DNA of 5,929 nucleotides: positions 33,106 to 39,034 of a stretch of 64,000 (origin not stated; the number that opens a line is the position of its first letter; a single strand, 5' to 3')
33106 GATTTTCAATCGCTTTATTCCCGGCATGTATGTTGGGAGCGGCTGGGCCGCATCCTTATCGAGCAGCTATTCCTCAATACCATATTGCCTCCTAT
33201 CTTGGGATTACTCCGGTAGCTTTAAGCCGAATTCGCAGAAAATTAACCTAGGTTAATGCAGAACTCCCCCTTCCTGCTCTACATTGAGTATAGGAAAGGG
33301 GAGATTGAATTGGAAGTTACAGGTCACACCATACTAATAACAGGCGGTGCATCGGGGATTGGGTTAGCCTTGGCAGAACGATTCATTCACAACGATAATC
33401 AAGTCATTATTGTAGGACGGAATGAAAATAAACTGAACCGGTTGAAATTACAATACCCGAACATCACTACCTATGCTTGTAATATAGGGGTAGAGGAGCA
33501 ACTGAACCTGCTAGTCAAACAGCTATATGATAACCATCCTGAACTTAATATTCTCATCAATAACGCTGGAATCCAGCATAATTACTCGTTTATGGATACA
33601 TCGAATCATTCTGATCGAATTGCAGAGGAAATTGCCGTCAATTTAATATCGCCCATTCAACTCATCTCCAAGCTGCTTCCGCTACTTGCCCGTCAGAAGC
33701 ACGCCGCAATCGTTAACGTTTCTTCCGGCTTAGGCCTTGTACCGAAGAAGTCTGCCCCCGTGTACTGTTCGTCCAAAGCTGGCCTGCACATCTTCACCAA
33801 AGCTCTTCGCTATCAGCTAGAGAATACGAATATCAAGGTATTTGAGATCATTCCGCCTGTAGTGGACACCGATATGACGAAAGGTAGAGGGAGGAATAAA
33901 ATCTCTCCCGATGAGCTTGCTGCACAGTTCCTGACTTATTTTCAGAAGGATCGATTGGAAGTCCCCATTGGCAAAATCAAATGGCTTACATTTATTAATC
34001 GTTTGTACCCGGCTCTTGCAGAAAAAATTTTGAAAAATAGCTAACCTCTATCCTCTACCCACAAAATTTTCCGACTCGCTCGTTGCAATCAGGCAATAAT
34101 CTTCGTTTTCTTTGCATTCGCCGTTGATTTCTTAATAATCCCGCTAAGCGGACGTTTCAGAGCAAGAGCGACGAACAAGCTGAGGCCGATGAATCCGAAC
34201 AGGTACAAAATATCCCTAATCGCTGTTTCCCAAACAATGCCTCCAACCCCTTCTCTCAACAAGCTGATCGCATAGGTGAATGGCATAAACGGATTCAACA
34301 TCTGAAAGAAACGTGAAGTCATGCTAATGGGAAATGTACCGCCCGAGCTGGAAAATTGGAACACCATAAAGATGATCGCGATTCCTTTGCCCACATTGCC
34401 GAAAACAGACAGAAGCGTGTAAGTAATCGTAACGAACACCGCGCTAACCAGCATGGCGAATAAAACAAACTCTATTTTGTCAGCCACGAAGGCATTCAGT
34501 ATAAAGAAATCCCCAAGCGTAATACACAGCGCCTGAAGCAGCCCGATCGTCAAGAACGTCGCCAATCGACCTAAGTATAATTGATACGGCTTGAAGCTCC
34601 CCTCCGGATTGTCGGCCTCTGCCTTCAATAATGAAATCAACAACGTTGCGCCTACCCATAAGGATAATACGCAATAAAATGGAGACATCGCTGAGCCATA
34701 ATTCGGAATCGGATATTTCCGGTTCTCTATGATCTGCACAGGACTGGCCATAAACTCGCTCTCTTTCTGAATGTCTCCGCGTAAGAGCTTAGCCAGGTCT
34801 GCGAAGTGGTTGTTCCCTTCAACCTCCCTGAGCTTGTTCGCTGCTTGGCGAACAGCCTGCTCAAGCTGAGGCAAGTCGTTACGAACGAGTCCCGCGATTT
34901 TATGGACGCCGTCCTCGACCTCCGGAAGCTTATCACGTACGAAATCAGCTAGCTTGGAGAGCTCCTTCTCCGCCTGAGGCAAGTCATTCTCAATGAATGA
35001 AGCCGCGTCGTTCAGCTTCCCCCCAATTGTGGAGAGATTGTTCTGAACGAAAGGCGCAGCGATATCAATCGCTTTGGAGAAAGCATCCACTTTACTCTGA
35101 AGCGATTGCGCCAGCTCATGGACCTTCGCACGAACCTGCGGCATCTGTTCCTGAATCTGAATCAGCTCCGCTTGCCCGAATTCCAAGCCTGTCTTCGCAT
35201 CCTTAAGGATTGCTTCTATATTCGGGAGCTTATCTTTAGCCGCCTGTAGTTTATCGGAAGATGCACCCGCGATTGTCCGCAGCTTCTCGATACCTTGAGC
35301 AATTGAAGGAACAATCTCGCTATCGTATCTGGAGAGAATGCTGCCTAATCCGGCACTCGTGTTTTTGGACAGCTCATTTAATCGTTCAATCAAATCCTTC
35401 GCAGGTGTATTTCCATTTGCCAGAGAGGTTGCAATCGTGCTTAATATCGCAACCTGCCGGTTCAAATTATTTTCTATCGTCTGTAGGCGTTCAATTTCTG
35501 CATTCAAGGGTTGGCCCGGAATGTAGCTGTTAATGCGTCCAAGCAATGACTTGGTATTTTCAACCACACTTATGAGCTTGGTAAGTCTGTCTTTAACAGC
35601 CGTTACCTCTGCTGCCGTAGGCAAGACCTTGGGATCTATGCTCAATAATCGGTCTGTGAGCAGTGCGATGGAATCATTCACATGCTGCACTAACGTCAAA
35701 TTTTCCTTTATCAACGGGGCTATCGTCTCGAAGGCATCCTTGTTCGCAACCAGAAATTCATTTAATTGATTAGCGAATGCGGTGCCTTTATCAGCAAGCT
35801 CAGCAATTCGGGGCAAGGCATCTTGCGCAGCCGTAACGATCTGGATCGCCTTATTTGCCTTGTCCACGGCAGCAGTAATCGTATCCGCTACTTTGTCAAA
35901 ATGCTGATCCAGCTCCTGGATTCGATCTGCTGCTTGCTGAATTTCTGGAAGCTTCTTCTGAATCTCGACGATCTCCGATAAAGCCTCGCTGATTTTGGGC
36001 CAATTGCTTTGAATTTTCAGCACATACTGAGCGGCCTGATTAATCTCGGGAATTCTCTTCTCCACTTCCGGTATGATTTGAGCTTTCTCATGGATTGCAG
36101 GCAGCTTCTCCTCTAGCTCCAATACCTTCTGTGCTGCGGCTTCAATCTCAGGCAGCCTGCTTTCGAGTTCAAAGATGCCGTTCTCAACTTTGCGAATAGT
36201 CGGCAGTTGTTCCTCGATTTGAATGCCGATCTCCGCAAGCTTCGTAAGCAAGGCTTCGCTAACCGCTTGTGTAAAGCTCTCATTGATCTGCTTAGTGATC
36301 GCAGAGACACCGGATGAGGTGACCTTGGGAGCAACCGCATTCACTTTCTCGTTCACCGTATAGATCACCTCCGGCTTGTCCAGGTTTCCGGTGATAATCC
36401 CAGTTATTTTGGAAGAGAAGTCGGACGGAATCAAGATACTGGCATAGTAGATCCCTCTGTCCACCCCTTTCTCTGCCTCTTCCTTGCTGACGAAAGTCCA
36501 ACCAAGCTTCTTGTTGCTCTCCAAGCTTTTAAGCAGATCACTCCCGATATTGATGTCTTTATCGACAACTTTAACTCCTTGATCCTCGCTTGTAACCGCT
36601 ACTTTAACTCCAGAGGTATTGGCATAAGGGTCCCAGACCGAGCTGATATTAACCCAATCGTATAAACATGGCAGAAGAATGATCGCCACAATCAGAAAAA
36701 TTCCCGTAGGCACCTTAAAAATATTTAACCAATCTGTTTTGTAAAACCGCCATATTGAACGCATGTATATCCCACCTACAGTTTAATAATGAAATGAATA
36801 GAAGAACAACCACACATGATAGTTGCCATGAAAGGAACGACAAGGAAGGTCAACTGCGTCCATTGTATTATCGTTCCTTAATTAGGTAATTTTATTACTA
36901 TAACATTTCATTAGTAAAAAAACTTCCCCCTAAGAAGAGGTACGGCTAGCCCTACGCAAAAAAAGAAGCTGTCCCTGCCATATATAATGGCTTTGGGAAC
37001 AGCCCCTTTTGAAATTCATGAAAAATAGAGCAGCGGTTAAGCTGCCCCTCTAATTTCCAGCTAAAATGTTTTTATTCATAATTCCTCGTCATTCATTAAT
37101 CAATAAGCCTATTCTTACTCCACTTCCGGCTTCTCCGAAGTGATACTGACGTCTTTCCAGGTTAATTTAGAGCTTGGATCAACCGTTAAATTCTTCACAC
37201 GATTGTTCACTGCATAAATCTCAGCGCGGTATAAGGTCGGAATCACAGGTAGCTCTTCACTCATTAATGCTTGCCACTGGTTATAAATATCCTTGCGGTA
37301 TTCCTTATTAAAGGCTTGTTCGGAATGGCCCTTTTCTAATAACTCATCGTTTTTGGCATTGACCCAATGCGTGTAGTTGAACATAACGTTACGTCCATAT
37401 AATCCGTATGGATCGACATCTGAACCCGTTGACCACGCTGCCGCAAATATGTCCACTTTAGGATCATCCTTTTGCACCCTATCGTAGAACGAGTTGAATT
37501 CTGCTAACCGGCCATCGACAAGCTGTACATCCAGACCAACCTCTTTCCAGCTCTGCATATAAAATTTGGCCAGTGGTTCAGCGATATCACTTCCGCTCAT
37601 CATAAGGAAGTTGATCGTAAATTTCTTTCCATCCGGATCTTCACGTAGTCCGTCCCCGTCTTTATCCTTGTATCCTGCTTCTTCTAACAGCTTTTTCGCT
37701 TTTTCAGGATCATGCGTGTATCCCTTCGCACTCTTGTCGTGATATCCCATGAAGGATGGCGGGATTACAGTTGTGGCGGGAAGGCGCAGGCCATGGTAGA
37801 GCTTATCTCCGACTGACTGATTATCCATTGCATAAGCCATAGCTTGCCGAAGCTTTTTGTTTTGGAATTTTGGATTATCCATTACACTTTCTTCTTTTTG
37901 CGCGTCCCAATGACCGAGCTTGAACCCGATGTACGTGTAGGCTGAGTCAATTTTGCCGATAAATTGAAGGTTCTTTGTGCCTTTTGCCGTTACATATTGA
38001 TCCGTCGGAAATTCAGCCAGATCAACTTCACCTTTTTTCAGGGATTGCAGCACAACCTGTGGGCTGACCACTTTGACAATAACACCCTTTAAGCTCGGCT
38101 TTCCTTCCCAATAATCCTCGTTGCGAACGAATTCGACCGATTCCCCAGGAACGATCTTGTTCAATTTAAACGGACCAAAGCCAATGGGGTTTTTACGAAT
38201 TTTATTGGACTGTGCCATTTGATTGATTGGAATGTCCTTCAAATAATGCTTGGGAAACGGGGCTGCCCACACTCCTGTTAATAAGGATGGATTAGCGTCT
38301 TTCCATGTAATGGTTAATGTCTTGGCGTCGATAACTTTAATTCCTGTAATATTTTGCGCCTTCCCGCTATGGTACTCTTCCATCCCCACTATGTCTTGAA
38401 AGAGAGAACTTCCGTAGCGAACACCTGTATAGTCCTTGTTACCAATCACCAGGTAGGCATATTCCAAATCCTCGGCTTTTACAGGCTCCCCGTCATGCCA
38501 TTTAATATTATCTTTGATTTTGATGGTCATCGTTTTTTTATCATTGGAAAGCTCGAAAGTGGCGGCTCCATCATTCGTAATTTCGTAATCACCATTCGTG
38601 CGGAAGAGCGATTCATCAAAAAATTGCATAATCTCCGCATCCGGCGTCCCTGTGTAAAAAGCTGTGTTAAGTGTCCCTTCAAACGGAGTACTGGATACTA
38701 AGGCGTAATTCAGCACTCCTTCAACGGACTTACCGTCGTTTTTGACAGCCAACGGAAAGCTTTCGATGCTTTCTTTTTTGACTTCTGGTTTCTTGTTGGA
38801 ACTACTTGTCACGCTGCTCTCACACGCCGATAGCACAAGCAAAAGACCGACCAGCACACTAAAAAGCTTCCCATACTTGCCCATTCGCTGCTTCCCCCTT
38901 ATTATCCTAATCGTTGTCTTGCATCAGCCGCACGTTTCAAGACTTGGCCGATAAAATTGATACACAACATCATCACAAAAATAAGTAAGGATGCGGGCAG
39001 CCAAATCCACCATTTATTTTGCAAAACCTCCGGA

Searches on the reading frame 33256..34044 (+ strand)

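Call 34: search_protein_families(library=pfam, proteins=[window:33256-34044:+], max_evalue=0.00001)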
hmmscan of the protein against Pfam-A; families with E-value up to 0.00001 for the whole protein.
window:33256-34044:+ (262 aa): 4 families
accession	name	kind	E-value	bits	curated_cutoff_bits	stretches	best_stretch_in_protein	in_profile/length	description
PF00106.31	adh_short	-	8.5e-46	156.3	26.6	1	25-212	2-191/195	short chain dehydrogenase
PF13561.12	adh_short_C2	-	5.3e-28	98.6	27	1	32-214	3-187/236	Enoyl-(Acyl carrier protein) reductase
PF23441.1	SDR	-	8.7e-09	35.6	27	1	23-208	7-199/258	SDR-like rossmann domain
PF08659.16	KR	-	2.6e-07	31.2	22.6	1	25-177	2-156/180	KR domain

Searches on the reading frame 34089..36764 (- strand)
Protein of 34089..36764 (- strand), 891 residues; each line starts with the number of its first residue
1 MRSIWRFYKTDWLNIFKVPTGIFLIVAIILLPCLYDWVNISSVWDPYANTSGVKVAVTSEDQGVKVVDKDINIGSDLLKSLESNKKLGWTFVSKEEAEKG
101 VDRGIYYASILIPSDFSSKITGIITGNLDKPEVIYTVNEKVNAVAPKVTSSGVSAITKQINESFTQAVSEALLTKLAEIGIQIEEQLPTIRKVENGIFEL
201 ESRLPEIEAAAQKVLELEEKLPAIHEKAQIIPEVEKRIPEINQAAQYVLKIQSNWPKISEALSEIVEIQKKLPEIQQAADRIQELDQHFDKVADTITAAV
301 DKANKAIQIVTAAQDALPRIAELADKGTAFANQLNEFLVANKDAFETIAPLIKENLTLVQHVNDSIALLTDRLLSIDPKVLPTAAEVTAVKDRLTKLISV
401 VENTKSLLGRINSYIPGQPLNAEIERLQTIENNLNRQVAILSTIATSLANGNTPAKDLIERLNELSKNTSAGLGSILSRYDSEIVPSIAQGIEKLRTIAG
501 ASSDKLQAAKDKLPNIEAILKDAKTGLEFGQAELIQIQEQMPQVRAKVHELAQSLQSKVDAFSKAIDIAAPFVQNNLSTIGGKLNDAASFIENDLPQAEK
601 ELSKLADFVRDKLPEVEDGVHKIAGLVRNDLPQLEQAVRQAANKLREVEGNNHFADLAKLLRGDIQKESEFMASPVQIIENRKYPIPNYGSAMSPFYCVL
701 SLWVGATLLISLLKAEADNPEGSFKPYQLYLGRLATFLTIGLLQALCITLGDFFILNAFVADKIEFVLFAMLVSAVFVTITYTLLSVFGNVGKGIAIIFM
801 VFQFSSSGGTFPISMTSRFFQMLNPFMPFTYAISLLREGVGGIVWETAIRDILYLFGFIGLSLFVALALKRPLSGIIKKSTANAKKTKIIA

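Call 34: search_protein_families(library=pfam, proteins=[window:34089-36764:-], max_evalue=0.00001)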
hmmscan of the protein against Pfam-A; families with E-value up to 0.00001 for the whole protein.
window:34089-36764:- (891 aa): 2 families
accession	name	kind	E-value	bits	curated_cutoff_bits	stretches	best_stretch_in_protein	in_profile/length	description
PF12698.13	ABC2_membrane_3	-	6.6e-23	81.8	31.6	2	632-867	114-346/347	ABC-2 family transporter protein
PF04108.17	ATG17_like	-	4.2e-07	30.2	43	0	422-693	28-270/355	Autophagy protein ATG17-like domain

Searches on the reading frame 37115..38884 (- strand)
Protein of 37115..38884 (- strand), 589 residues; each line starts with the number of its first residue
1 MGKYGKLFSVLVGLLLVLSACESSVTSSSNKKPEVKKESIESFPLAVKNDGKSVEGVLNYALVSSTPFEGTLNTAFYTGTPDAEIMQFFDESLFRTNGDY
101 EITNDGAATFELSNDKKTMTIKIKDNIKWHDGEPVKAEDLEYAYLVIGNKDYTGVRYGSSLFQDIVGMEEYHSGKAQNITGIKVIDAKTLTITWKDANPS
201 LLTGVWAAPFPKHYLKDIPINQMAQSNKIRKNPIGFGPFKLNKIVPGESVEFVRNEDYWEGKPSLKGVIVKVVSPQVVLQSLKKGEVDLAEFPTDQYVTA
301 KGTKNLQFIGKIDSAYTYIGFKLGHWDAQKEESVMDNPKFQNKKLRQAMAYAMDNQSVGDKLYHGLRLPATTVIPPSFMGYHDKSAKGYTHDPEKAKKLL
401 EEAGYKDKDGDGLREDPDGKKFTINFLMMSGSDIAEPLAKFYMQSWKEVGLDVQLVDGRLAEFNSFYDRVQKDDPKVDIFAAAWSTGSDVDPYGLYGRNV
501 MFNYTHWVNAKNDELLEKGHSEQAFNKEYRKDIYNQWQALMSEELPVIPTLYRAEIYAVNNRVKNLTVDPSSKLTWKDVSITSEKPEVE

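Call 34: search_protein_families(library=pfam, proteins=[window:37115-38884:-], max_evalue=0.00001)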
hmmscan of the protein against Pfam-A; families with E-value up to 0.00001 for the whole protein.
window:37115-38884:- (589 aa): 1 family
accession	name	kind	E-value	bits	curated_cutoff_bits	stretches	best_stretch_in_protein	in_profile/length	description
PF00496.27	SBP_bac_5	-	6.3e-85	285.9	32.4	1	106-496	6-358/368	Bacterial extracellular solute-binding proteins, family 5 Middle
